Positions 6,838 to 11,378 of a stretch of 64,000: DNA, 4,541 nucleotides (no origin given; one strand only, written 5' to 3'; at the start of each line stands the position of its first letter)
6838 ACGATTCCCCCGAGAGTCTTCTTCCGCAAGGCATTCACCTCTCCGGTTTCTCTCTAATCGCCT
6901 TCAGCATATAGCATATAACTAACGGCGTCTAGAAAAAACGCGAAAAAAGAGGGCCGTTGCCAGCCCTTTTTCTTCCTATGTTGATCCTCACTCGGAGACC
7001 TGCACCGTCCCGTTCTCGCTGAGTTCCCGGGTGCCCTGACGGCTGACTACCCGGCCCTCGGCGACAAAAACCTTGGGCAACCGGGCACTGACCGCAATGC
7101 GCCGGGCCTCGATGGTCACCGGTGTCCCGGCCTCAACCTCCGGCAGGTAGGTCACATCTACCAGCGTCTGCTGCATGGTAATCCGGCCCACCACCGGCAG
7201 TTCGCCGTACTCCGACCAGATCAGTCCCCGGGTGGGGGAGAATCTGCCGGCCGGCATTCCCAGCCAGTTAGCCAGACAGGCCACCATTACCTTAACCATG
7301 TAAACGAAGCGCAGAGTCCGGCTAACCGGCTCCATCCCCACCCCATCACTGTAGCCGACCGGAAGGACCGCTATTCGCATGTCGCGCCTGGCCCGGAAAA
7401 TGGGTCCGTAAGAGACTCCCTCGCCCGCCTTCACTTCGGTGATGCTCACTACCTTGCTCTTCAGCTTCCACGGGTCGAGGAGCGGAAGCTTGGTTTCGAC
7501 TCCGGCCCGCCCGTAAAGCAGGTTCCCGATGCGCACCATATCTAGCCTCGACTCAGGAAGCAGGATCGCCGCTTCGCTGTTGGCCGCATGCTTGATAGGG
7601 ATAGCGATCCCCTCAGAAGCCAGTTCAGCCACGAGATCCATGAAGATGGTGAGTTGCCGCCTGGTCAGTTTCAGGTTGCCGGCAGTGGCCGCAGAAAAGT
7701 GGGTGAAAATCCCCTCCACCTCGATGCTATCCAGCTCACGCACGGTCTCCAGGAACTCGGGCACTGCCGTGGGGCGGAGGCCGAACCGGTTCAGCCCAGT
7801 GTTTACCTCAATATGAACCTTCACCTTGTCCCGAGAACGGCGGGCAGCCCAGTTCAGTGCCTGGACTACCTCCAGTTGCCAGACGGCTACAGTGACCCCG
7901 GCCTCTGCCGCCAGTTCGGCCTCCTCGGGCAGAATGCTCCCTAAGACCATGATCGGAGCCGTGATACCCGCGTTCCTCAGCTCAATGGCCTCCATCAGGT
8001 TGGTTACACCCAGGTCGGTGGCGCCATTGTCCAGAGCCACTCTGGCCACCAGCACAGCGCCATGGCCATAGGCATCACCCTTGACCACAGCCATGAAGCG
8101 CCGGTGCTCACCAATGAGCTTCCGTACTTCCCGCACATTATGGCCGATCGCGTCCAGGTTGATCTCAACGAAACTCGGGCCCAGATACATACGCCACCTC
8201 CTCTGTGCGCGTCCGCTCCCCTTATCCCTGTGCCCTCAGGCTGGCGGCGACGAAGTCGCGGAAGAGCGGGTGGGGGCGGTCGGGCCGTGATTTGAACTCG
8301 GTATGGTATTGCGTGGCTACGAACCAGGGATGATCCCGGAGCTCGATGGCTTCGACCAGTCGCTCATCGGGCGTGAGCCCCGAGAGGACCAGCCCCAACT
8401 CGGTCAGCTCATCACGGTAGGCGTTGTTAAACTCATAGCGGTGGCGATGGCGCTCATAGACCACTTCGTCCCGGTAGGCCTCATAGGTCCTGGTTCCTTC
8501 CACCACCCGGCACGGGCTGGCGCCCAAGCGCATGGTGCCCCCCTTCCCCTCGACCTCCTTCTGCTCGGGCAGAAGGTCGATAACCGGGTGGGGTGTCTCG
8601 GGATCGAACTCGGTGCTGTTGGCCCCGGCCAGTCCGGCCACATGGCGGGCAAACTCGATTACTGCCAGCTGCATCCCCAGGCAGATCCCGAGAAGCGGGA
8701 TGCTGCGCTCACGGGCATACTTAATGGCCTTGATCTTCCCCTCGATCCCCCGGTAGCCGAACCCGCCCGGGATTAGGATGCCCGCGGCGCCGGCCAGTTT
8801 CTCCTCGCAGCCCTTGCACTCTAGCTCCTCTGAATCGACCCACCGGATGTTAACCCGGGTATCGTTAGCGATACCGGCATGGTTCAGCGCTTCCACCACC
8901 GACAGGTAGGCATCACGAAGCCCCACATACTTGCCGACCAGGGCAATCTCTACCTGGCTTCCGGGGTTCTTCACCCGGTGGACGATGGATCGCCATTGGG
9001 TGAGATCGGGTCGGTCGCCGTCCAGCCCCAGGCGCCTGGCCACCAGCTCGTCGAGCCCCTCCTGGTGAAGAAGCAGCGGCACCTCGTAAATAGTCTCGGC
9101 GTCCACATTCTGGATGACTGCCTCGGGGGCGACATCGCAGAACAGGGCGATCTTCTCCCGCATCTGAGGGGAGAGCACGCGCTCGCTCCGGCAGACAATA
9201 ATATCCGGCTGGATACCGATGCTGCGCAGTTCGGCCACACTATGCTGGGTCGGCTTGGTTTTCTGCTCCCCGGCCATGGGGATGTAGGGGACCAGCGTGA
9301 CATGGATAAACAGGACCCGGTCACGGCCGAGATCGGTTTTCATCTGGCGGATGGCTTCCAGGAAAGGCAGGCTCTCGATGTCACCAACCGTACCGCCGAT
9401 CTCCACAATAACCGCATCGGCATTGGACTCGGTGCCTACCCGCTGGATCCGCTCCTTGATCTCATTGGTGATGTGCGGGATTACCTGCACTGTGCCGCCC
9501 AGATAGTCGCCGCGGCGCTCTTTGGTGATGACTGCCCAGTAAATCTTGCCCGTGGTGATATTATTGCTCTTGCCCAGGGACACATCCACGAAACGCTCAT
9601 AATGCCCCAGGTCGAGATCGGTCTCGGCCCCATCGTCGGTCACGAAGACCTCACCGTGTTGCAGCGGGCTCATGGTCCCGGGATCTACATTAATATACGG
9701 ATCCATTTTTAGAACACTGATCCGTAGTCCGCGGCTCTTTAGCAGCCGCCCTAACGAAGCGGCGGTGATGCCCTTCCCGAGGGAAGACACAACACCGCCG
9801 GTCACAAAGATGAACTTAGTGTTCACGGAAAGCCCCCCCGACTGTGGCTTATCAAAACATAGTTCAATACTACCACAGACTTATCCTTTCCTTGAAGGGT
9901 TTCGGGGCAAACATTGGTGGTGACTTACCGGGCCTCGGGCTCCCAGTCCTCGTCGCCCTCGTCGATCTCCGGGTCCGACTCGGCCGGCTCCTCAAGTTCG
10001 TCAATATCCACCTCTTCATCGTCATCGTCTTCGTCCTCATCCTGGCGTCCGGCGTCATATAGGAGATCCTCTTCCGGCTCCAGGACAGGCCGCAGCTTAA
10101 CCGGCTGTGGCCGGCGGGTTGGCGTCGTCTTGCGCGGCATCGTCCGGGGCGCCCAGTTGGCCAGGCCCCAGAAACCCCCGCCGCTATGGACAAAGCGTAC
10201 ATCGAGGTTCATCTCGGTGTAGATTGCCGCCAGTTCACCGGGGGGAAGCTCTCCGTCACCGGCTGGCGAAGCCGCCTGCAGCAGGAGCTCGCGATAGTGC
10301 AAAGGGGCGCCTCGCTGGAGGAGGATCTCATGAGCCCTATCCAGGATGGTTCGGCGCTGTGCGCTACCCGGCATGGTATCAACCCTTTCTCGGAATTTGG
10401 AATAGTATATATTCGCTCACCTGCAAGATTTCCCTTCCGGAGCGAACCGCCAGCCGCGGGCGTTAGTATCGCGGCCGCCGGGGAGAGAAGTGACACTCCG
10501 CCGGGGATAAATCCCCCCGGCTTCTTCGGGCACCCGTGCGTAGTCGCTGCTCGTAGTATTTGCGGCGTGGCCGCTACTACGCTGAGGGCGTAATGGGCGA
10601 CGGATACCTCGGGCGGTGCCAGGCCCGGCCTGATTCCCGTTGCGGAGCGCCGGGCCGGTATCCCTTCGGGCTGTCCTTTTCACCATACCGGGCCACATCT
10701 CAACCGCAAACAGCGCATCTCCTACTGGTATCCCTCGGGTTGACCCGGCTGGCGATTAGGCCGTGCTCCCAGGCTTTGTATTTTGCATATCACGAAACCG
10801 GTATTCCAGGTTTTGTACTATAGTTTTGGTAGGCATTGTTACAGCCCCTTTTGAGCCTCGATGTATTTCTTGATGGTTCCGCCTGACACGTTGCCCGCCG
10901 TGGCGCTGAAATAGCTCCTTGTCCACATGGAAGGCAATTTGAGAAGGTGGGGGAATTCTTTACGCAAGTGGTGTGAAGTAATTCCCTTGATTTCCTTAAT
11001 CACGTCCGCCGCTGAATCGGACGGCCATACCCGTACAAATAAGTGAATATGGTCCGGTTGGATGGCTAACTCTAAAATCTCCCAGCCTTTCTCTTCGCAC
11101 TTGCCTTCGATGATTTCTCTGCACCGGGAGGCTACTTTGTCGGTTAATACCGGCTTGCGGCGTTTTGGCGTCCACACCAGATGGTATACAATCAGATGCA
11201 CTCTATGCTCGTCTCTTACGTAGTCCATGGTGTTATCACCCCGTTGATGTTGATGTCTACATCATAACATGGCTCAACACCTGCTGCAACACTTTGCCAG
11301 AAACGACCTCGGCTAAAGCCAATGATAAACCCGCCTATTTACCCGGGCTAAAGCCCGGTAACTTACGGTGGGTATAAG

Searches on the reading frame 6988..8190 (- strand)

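Call 32: search_protein_families(library=pfam, proteins=[window:6988-8190:-], max_evalue=0.00001)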
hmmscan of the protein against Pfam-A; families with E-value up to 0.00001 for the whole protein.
window:6988-8190:- (400 aa): 2 families
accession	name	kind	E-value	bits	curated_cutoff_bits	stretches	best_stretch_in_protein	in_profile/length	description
PF01168.26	Ala_racemase_N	-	2.1e-66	224.3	24.1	1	10-227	1-217/220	Alanine racemase, N-terminal domain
PF00842.27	Ala_racemase_C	-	1.2e-20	73.8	25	1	242-286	3-47/127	Alanine racemase, C-terminal domain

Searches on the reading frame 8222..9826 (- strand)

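Call 32: search_protein_families(library=pfam, proteins=[window:8222-9826:-], max_evalue=0.00001)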
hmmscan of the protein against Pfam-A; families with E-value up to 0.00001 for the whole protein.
window:8222-9826:- (534 aa): 3 families
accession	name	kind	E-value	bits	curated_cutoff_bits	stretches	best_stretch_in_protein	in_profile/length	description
PF06418.20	CTP_synth_N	-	2.7e-132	440.5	26.1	1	4-268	1-265/265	CTP synthase N-terminus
PF00117.34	GATase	-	6e-38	130.9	22.8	1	304-527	3-189/190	Glutamine amidotransferase class-I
PF07722.19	Peptidase_C26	-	6.2e-06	26.6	20.5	0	365-510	95-219/219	Peptidase C26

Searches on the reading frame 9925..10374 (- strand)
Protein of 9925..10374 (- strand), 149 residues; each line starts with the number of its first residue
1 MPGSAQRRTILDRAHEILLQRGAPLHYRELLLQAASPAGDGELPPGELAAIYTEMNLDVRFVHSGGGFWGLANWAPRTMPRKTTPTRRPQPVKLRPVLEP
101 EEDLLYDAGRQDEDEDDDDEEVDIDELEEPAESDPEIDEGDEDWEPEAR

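Call 48: search_protein_families(library=pfam, proteins=[window:9925-10374:-], max_evalue=0.001)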
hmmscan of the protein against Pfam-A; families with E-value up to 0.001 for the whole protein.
window:9925-10374:- (149 aa): 1 family
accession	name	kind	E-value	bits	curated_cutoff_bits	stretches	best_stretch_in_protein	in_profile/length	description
PF05066.19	HARE-HTH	-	1.1e-07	32.6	25.9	1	8-74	1-71/71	HB1, ASXL, restriction endonuclease HTH domain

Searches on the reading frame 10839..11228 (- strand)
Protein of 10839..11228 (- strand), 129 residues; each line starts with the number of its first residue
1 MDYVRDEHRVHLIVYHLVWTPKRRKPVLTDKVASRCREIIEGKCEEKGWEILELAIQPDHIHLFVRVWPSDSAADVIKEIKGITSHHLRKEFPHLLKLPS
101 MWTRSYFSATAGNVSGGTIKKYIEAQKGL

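Call 48: search_protein_families(library=pfam, proteins=[window:10839-11228:-], max_evalue=0.001)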
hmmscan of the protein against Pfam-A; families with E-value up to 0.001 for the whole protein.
window:10839-11228:- (129 aa): 1 family
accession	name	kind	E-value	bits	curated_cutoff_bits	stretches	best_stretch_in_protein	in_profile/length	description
PF01797.21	Y1_Tnp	-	6.9e-38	129.9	23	1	10-126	2-121/121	Transposase IS200 like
